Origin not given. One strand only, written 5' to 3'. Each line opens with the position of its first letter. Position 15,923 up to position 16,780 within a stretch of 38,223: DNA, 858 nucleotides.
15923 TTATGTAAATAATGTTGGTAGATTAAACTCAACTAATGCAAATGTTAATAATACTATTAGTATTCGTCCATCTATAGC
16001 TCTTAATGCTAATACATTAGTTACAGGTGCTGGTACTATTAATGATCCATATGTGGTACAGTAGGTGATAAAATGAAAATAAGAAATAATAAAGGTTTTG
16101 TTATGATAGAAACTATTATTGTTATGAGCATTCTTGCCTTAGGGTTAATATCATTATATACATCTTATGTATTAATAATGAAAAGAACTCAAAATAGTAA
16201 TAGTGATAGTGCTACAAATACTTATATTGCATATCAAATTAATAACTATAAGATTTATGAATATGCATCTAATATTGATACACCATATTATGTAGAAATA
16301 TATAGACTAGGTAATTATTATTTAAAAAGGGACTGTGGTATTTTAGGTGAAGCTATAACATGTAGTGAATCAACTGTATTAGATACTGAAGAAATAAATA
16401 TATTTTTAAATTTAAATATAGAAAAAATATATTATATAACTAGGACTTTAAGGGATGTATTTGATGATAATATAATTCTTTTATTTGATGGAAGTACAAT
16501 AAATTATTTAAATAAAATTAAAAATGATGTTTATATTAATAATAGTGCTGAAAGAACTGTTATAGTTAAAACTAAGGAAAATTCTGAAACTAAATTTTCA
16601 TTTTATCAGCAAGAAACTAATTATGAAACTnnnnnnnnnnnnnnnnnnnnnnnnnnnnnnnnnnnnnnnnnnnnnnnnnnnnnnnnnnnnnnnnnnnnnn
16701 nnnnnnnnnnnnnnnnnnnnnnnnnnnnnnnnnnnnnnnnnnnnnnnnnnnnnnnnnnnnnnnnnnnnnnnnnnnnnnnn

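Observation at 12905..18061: Four-gene envelope module between hemW and frr: cadherin-like anchor protein, two giant pseudopilin-like paralogs and a tail-anchored protein, with no pilus machinery in cis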

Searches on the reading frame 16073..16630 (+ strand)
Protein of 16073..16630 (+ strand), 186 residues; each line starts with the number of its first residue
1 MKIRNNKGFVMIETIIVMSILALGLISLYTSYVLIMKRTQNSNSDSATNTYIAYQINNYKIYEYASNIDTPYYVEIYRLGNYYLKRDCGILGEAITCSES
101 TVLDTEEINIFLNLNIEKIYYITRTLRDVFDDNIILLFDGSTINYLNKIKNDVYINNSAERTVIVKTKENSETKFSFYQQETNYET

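Call 18: find_related_loci(query=A2, collection=genome_contigs, flank=10000)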
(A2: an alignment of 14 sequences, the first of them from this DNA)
Query A2 (182 aa) in genome_contigs; peptide patterns used: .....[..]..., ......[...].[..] (x = any residue, [..] = any of these).
23 stretches matched a pattern; 6 encode a relative of the query (tblastn E <= 1e-3); 6 distinct loci.
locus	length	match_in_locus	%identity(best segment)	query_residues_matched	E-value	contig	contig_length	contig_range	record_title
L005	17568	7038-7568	52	3-182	6e-50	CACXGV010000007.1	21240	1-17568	MAG: uncultured Erysipelotrichaceae bacterium isolate RUG11246 genome assembly, contig: RUG11246_asm_7, whole genome sho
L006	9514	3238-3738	44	4-180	1e-28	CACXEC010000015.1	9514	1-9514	MAG: uncultured Erysipelotrichaceae bacterium isolate RUG11168 genome assembly, contig: RUG11168_asm_15, whole genome sh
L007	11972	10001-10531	34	3-150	8e-18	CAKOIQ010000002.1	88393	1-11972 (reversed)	MAG: uncultured Bacilli bacterium isolate REFINED_METABAT215_TOP10_CONTIGS_1500_ASSEMBLY_K77_MERGED__Hadza_MoBio_hadza-E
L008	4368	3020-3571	35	4-179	2e-16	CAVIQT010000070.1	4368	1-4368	Phocaeicola vulgatus isolate H07681-L1_cleanbin_000049 genome assembly, contig: Spades_H07681-L1_contig_11692, whole gen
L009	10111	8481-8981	31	2-180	3e-13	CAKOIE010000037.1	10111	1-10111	MAG: uncultured Bacilli bacterium isolate REFINED_METABAT215_TOP10_CONTIGS_1500_ASSEMBLY_K77_MERGED__Hadza_MoBio_hadza-E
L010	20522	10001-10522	31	5-178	1e-6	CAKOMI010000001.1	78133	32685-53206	MAG: uncultured Bacilli bacterium isolate REFINED_METABAT215_TOP10_CONTIGS_1500_ASSEMBLY_K77_MERGED__Hadza_MoBio_hadza-E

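Call 44: find_homologous_proteins(query=A2, max_evalue=0.01)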
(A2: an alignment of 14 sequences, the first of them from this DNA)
Query A2 (14 sequences) (182 aa, profile of the alignment): 178 proteins with E <= 0.01 among 4071 candidates; the best 120 are listed.
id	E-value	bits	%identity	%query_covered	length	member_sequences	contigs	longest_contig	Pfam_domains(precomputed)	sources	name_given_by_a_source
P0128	7.2e-61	223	48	95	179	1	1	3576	-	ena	-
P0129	8.1e-61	223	47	97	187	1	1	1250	-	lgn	-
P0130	1.8e-60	222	52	97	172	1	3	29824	-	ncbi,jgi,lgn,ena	-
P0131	1.0e-54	203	45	95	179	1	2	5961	-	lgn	-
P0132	1.2e-54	203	43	95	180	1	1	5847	-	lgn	-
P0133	1.7e-52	196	41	95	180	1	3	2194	-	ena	-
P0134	1.2e-36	144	43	97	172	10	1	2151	-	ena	-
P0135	3.4e-34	136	46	72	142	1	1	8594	-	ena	-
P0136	6.9e-33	132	65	48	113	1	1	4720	-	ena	-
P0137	9.2e-29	119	36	98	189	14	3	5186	-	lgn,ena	-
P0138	2.1e-26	111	37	90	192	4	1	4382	-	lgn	-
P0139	3.6e-26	110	39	96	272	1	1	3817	-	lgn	-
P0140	1.4e-24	105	37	83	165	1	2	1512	-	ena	-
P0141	7.9e-24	103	30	98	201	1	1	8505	-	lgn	-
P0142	2.1e-23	101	29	98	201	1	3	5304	-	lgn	-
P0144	2.5e-23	101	30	98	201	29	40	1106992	-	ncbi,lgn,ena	-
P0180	1.0e-21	96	36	92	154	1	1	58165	-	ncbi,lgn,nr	ncbi:MAG: prepilin-type N-terminal cleavage/methylation domain-containing protein [Bacilli bacterium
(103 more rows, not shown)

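Call 45: find_encoding_contigs(protein=P0144, flank=10000, max_places=3)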
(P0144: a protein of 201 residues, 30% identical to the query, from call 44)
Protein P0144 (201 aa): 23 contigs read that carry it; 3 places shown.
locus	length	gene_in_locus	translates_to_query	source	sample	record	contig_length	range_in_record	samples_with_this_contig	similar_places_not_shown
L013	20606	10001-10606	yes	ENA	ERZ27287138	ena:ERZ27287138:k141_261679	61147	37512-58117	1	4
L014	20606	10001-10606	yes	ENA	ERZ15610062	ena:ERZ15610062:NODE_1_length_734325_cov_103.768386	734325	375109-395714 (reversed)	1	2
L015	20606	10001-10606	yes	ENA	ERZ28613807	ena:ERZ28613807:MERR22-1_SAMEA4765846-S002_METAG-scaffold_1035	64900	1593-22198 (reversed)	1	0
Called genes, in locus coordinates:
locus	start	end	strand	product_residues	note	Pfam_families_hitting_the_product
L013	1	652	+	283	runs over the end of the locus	PF02666:PS_Dcarbxylase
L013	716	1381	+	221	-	-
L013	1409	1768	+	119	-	PF13811:DUF4186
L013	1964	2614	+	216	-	PF14378:PAP2_3 (faint), PF01569:PAP2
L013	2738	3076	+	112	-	PF01245:Ribosomal_L19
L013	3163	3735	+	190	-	-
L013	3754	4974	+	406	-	PF02885:Glycos_trans_3N, PF00591:Glycos_transf_3, PF07831:PYNP_C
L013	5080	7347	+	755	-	PF02190:LON_substr_bdg, PF13401:AAA_22 (faint), PF00004:AAA, PF07724:AAA_2 (faint), PF07728:AAA_5, PF22667:Lon_lid, PF05362:Lon_C, PF13541:ChlI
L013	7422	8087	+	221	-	-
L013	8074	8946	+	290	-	-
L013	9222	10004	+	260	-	-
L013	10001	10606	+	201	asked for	-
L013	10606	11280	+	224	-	-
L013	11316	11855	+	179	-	PF01765:RRF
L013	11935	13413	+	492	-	-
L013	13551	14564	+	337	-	PF08279:HTH_11 (faint), PF01628:HrcA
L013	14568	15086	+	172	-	PF01025:GrpE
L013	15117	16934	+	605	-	PF00012:HSP70, PF06723:MreB_Mbl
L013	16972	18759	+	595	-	PF08439:Peptidase_M3_N, PF01432:Peptidase_M3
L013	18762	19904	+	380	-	PF00226:DnaJ, PF01556:DnaJ_C, PF27659:CHP02642 (faint), PF00684:DnaJ_CXXCXGXG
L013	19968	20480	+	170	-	PF10502:Peptidase_S26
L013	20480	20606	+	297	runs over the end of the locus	PF06144:DNA_pol3_delta, PF21694:DNA_pol3_delta_C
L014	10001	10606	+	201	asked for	-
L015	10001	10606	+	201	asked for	-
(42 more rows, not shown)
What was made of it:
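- The genomes appear small, with contigs of 0.73-1.1 Mb (call 45).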

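Call 46: find_encoding_contigs(protein=P0180, flank=10000, max_places=2)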
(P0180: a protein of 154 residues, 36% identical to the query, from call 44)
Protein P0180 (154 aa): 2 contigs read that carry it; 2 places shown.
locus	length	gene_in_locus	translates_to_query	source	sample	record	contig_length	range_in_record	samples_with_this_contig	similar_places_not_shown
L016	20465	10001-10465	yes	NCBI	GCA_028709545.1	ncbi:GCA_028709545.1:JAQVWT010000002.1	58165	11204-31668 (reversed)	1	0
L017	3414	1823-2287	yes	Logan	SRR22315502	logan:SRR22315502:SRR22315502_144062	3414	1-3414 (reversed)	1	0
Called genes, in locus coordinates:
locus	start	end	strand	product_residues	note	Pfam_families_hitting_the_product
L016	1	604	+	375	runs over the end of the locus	-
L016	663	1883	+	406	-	PF02885:Glycos_trans_3N, PF00591:Glycos_transf_3, PF07831:PYNP_C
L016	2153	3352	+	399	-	PF13173:AAA_14, PF13635:DUF4143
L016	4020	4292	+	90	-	-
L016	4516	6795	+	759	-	PF02190:LON_substr_bdg, PF03193:RsgA_GTPase (weak), PF00004:AAA, PF07728:AAA_5, PF22667:Lon_lid, PF05362:Lon_C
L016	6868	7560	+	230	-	-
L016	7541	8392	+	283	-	-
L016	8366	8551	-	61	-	-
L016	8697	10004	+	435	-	PF13385:Laminin_G_3 (weak)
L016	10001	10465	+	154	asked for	-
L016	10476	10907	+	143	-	-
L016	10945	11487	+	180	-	PF01765:RRF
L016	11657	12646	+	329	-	PF03444:WHD_HrcA (faint), PF08220:HTH_DeoR (weak), PF08279:HTH_11 (faint), PF01628:HrcA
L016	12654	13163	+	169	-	PF01025:GrpE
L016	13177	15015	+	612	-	PF00012:HSP70, PF06723:MreB_Mbl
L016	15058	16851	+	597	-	PF08439:Peptidase_M3_N, PF01432:Peptidase_M3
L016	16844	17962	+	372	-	PF00226:DnaJ, PF01556:DnaJ_C, PF15777:Anti-TRAP (faint), PF00684:DnaJ_CXXCXGXG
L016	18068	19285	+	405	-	PF00270:DEAD, PF04851:ResIII, PF00271:Helicase_C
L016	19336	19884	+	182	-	PF10502:Peptidase_S26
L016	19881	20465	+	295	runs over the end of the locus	PF06144:DNA_pol3_delta, PF21694:DNA_pol3_delta_C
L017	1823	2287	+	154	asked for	-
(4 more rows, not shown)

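Call 51: search_protein_families(library=pfam, proteins=[L013:9222-10004:+, L013:10001-10606:+, L013:10606-11280:+, L016:8697-10004:+, L016:10476-10907:+, L013:7422-8087:+, L013:8074-8946:+, L013:11935-13413:+, L010:10546-11151:+, L010:7059-8378:+], max_evalue=0.1)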
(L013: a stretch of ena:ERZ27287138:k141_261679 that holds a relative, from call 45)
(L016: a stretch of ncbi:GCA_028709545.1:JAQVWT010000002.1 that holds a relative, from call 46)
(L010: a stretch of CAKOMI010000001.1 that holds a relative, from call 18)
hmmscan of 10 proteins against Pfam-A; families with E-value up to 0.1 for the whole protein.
L013:9222-10004:+ (260 aa): 0 families

L013:10001-10606:+ (201 aa): 2 families
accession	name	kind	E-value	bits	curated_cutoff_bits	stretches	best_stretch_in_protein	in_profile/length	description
PF07963.17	N_methyl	-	0.0017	18.3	21.2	1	1-27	1-27/27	Prokaryotic N-terminal methylation motif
PF19788.4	DUF6272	-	0.0069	16.5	26.6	1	69-123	37-92/134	Family of unknown function (DUF6272)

L013:10606-11280:+ (224 aa): 3 families
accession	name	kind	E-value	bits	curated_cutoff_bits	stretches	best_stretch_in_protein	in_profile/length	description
PF12860.13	PAS_7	-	0.041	14.5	27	0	153-200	56-103/115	PAS fold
PF15112.11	DUF4559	-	0.067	13.1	27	1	76-171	190-285/305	Domain of unknown function (DUF4559)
PF06518.16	DUF1104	-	0.081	13.7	25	0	39-90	40-89/92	Protein of unknown function (DUF1104)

L016:8697-10004:+ (435 aa): 2 families
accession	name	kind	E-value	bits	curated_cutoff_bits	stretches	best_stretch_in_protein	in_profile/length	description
PF13385.13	Laminin_G_3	-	8.8e-06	26.4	27.6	1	327-423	48-150/151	Concanavalin A-like lectin/glucanases superfamily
PF12537.13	GPHR_N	-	0.013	16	22.1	0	5-52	23-57/68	The Golgi pH Regulator (GPHR) Family N-terminal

L016:10476-10907:+ (143 aa): 3 families
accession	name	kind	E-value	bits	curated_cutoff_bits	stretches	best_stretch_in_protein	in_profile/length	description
PF20912.2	RPC3_helical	-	0.015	16.1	27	0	66-89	27-50/64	DNA-directed RNA polymerase III subunit RPC3, helical hairpin domain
PF04721.23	PAW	-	0.05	13.9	31.4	1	34-93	24-80/197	PNGase C-terminal domain, mannose-binding module PAW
PF13932.14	SAM_GIDA_C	-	0.071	13.4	27.1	0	49-81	14-43/57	tRNA modifying enzyme MnmG/GidA C-terminal helical bundle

L013:7422-8087:+ (221 aa): 4 families
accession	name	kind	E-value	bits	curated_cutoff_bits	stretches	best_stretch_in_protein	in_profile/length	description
PF01476.26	LysM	-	3.3e-05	24.2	20.9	1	177-217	1-43/43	LysM domain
PF14210.11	DUF4322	-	0.0047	17.2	27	1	173-202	34-63/66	Domain of unknown function (DUF4322)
PF20918.2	SPOCS_spoVID-N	-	0.078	13.3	27.1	0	73-99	100-126/132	SPOCS_spoVID-N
PF23577.1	LysM_RLK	-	0.092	13.2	27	0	182-204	8-30/44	LysM domain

L013:8074-8946:+ (290 aa): 0 families

L013:11935-13413:+ (492 aa): 3 families
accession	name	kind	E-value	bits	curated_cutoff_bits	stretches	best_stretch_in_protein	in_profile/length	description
PF24852.1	DUF7726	-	0.024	15.2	26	1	341-376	23-57/73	Domain of unknown function (DUF7726)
PF03009.23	GDPD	-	0.074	13.6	23.6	0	121-200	97-176/244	Glycerophosphoryl diester phosphodiesterase family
PF16344.10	FecR_C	-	0.091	13.3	24.4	0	322-345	7-30/70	FecR, C-terminal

L010:10546-11151:+ (201 aa): 1 family
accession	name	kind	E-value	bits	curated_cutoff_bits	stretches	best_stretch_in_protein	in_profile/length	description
PF07963.17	N_methyl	-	2.7e-07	30.3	21.2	1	1-27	1-27/27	Prokaryotic N-terminal methylation motif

L010:7059-8378:+ (439 aa): 0 families

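Call 58: predict_structure(alignment_id=A6)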
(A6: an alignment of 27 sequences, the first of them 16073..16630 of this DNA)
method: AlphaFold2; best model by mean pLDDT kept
length: 186 residues; sequences in the alignment: 27
mean_pLDDT: 87.4   pTM: 0.71
mean pLDDT of the five models: 87.4, 86.0, 85.4, 83.8, 83.3
residues with pLDDT >= 90: 112; 70-90: 53; 50-70: 19; < 50: 2
segments of 3 or more residues with pLDDT < 50: none
pLDDT, mean of each block of 10 residues (from residue 1): 64 93 94 66 70 93 86 96 95 92 95 96 91 90 91 87 93 91 71
secondary structure, 60 per line:
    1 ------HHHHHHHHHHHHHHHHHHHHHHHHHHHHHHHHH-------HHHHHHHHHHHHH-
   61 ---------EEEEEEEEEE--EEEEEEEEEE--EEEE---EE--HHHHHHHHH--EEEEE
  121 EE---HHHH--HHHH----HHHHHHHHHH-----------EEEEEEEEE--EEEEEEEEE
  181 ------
elements in order: H7-39 H47-59 E70-79 E82-91 E94-97 H105-113 E116-122 H126-129 H132-135 H140-149 E161-169 E172-180
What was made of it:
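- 16073..16630 (+): Canonical type-4-pilin-like module. It has an 8-aa leader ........, then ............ (Phe+1, Glu+5), a long helix and a small alpha/beta globule. AF2 gives helices 7-39 and 47-59 followed by beta hairpins, pLDDT 87 (call 58).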

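Call 60: search_protein_families(library=ncbifam, proteins=[L013:9222-10004:+, L013:10001-10606:+, L013:10606-11280:+, L016:8697-10004:+, L016:10001-10465:+, L010:9992-10546:+, L010:10546-11151:+], max_evalue=0.1)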
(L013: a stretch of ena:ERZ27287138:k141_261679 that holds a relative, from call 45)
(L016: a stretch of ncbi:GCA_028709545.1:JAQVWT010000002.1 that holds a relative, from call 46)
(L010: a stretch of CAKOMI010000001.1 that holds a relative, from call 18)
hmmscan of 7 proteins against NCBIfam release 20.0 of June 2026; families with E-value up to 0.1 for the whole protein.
L013:9222-10004:+ (260 aa): 0 families

L013:10001-10606:+ (201 aa): 8 families
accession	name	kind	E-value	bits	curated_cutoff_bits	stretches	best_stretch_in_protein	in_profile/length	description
NF041013.1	T4P_ComGE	equivalog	4.7e-05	23.4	49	1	2-41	1-40/83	competence type IV pilus minor pilin ComGE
TIGR02532.1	IV_pilin_GFxxxE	domain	0.00068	19.4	16.3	1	5-26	2-23/24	prepilin-type N-terminal cleavage/methylation domain-containing protein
NF041002.1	pilin_ComGF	equivalog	0.0016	18.6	80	1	4-94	1-89/139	competence type IV pilus minor pilin ComGF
NF038262.1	SiaB_fam_kinase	subfamily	0.018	14.6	85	1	71-123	74-128/177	SiaB family protein kinase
NF040982.1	ComGD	equivalog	0.019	15.3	70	1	4-47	1-44/139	competence type IV pilus minor pilin ComGD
TIGR03438.1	egtD_ergothio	equivalog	0.034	13.4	290.9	1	108-164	98-154/301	L-histidine N(alpha)-methyltransferase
NF007660.0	PRK10332.1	equivalog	0.053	14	86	1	2-40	6-43/107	prepilin-type N-terminal cleavage/methylation domain-containing protein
NF007800.0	PRK10506.1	equivalog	0.094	12.5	158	0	1-27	5-31/163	prepilin peptidase-dependent protein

L013:10606-11280:+ (224 aa): 0 families

L016:8697-10004:+ (435 aa): 0 families

L016:10001-10465:+ (154 aa): 5 families
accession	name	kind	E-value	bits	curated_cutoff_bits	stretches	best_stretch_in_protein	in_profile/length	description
TIGR02532.1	IV_pilin_GFxxxE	domain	0.0011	18.7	16.3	1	4-22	2-20/24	prepilin-type N-terminal cleavage/methylation domain-containing protein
NF040982.1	ComGD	equivalog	0.0077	16.6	70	1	3-49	1-47/139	competence type IV pilus minor pilin ComGD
NF041002.1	pilin_ComGF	equivalog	0.0096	16.1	80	1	3-68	1-65/139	competence type IV pilus minor pilin ComGF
NF041013.1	T4P_ComGE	equivalog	0.013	15.6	49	1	2-34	2-34/83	competence type IV pilus minor pilin ComGE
TIGR02523.1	type_IV_pilV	equivalog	0.03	14.8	52.2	1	4-27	2-25/139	type IV pilus modification protein PilV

L010:9992-10546:+ (184 aa): 3 families
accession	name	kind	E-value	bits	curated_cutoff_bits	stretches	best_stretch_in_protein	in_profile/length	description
NF041013.1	T4P_ComGE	equivalog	1.3e-05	25.2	49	1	4-80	2-77/83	competence type IV pilus minor pilin ComGE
NF041002.1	pilin_ComGF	equivalog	0.0063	16.7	80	1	5-78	1-69/139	competence type IV pilus minor pilin ComGF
TIGR02532.1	IV_pilin_GFxxxE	domain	0.031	14.1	16.3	1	5-28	1-24/24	prepilin-type N-terminal cleavage/methylation domain-containing protein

L010:10546-11151:+ (201 aa): 12 families
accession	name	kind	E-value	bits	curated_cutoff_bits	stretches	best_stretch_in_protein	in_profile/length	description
TIGR02532.1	IV_pilin_GFxxxE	domain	4e-05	23.3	16.3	1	5-26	2-23/24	prepilin-type N-terminal cleavage/methylation domain-containing protein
TIGR02598.1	TIGR02598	subfamily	6.6e-05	23.2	51.4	1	6-62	1-53/151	Verru_Chthon cassette protein B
TIGR02599.1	TIGR02599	subfamily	0.00012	21.4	256.5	1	6-34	1-29/361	Verru_Chthon cassette protein C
NF041013.1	T4P_ComGE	equivalog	0.00031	20.8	49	1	3-33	2-32/83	competence type IV pilus minor pilin ComGE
NF041002.1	pilin_ComGF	equivalog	0.00038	20.7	80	1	5-77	2-71/139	competence type IV pilus minor pilin ComGF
NF007848.0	PRK10557.1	equivalog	0.001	18.4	120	1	2-61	8-67/192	prepilin peptidase-dependent protein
NF007408.0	PRK09943.1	equivalog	0.0064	16.1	211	0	96-134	137-175/185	HTH-type transcriptional regulator PuuR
TIGR01707.1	gspI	equivalog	0.021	15.3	44.35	1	6-33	1-28/101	type II secretion system minor pseudopilin GspI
NF007862.0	PRK10574.1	equivalog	0.025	14.7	138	1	1-22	1-22/145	prepilin peptidase-dependent pilin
NF040999.1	pilin_ComGC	equivalog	0.035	14.3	75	1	5-27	2-24/84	competence type IV pilus major pilin ComGC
NF047828.1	T3SSXpsI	equivalog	0.056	13.5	150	1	5-30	2-27/132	type II secretion system protein XpsI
TIGR02596.1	TIGR02596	subfamily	0.081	13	70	0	7-41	1-36/196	Verru_Chthon cassette protein D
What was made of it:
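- On Type 4 pilin (class III signal peptide; TIGR02532 / PF07963): Short orthologs score 19.4 and 18.7 bits, above the cutoff (call 60).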

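Call 61: fold_search(model_id=the predicted structure, library=pdb)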
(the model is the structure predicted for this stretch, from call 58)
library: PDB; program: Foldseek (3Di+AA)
matches with E <= 10: 894; with E <= 0.001: 0
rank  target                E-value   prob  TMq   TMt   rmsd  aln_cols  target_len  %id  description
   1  7tej_F                9.6e-02  0.09  0.15  0.14  15.8       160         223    9  Cryo-EM structure of the 20S Alpha 3 Deletion proteasome core particle (released 2022-08-10)
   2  2qm4_B                1.5e-01  0.08  0.13  0.11  15.8       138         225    9  Crystal structure of human XLF/Cernunnos, a non-homologous end-joining factor (released 2007-12-11)
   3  8qyj_A                1.6e-01  0.11  0.17  0.15  13.8       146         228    4  Human 20S proteasome assembly structure 1 (released 2024-02-21)
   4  4g6u_B                1.7e-01  0.15  0.16  0.18  12.8       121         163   17  CdiA-CT/CdiI toxin and immunity complex from Escherichia coli (released 2012-12-12)
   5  8qys_K                1.7e-01  0.10  0.18  0.14  17.0       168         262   10  Human preholo proteasome 20S core particle (released 2024-02-21)
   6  3q4f_A                1.9e-01  0.06  0.13  0.10  14.9       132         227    9  Crystal structure of xrcc4/xlf-cernunnos complex (released 2011-08-03)
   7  2qm4_D                2.1e-01  0.07  0.14  0.11  15.7       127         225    9  Crystal structure of human XLF/Cernunnos, a non-homologous end-joining factor (released 2007-12-11)
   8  6wjn_K                2.1e-01  0.06  0.15  0.14  16.0       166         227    7  SD-like state of human 26S Proteasome with non-cleavable M1-linked hexaubiquitin and E3 ubiquitin ligase E6AP/UBE3A (released 2020-08-05)
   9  5ln3_F                2.1e-01  0.06  0.15  0.13  17.0       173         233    8  The human 26S Proteasome at 6.8 Ang. (released 2017-03-22)
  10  8rvq_B                2.2e-01  0.10  0.19  0.15  16.0       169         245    8  20S proteasome from pre1-1 (released 2024-09-11)
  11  3gvz_A                2.3e-01  0.11  0.15  0.11  13.7       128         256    6  Crystal structure of the protein CV2077 from Chromobacterium violaceum. Northeast Structural Genomics Consortium Targe (released 2009-04-14)
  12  2opi_B                2.5e-01  0.28  0.19  0.17  10.7        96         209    7  Crystal Structure of L-fuculose-1-phosphate aldolase from Bacteroides thetaiotaomicron (released 2007-02-27)
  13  9gbk_B                2.6e-01  0.10  0.19  0.16  13.3       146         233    8  Blm10-20S proteasome complex from pre1-1 (released 2024-09-11)
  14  8t08_M                2.6e-01  0.09  0.17  0.16  14.0       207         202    6  Preholo-Proteasome from Pre1-1 Pre4-1 Double Mutant (released 2023-09-06)
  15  8rvo_I                2.6e-01  0.09  0.15  0.14  15.2       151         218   10  Proteasomal late precursor complex from pre1-1, state 1 (released 2024-09-11)
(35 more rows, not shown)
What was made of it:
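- Tried and rejected: Nothing was significant (calls 58, 61).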

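Call 65: find_homologous_proteins(query=L010:296-853:+, max_evalue=1e-20)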
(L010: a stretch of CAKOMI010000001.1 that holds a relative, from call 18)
Query L010:296-853:+ (186 aa): 7976 proteins with E <= 1e-20 among 8000 candidates; the best 120 are listed.
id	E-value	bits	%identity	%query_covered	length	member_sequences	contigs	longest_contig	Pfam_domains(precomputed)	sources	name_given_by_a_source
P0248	4.2e-116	403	99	100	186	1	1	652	PF09285.18,PF01132.28,PF08207.19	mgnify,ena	mgnify:FL=1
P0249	2.4e-112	391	96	100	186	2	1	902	PF09285.18,PF01132.28,PF08207.19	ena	-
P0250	3.6e-107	374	91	100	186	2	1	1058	PF09285.18,PF01132.28,PF08207.19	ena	-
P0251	3.9e-107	374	91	100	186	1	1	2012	PF09285.18,PF01132.28,PF08207.19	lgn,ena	-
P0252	4.5e-107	374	91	100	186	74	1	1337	PF09285.18,PF01132.28,PF08207.19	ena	-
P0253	1.0e-106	373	91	100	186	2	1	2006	PF09285.18,PF01132.28,PF08207.19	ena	-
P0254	1.6e-106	372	91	100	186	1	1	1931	PF09285.18,PF01132.28,PF08207.19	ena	-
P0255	6.1e-106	370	90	100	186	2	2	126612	PF09285.18,PF01132.28,PF08207.19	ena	-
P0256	1.5e-105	369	89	100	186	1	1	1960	PF09285.18,PF01132.28,PF08207.19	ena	-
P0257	2.1e-105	368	89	100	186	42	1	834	PF09285.18,PF01132.28,PF08207.19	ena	-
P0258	4.2e-105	367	89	100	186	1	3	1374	PF09285.18,PF01132.28,PF08207.19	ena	-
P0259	9.5e-105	366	88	100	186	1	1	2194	PF09285.18,PF01132.28,PF08207.19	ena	-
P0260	1.0e-104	366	89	100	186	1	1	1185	PF09285.18,PF01132.28,PF08207.19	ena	-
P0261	1.1e-104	366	89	100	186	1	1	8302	PF09285.18,PF01132.28,PF08207.19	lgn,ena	-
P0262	1.1e-104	366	88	100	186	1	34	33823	PF09285.18,PF01132.28,PF08207.19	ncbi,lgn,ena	-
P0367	7.9e-94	331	78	100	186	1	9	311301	PF09285.18,PF01132.28,PF08207.19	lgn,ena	-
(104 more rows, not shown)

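Call 66: find_encoding_contigs(protein=P0255, flank=10000, max_places=1)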
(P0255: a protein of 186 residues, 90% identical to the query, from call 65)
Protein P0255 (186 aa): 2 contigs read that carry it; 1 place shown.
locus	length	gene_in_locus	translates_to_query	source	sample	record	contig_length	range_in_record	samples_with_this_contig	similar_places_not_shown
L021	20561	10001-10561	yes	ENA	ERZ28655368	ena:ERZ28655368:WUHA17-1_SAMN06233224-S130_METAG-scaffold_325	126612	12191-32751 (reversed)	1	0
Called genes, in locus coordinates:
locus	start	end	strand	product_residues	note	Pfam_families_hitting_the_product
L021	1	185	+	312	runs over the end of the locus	-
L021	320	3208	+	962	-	PF02811:PHP, PF07733:DNA_pol3_alpha, PF17657:DNA_pol3_finger, PF14579:HHH_6, PF01336:tRNA_anti-codon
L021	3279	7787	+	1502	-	PF01336:tRNA_anti-codon (faint), PF13482:RNase_H_2 (faint), PF02811:PHP, PF00929:RNase_T, PF02811:PHP (weak), PF07733:DNA_pol3_alpha, PF17657:DNA_pol3_finger, PF14579:HHH_6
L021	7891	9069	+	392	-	-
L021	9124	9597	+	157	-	-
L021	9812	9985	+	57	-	PF00471:Ribosomal_L33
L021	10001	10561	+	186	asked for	PF08207:EFP_N, PF01132:EFP, PF09285:Elong-fact-P_C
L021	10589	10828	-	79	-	PF12844:HTH_19, PF01381:HTH_3, PF13443:HTH_26 (weak)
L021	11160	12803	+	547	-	-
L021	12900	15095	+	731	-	-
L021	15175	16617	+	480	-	PF12837:Fer4_6 (faint), PF00037:Fer4 (weak), PF02906:Fe_hyd_lg_C, PF02256:Fe_hyd_SSU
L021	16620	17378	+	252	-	PF20990:DUF2207_C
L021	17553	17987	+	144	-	PF02381:MraZ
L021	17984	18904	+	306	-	PF01795:Methyltransf_5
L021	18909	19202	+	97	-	-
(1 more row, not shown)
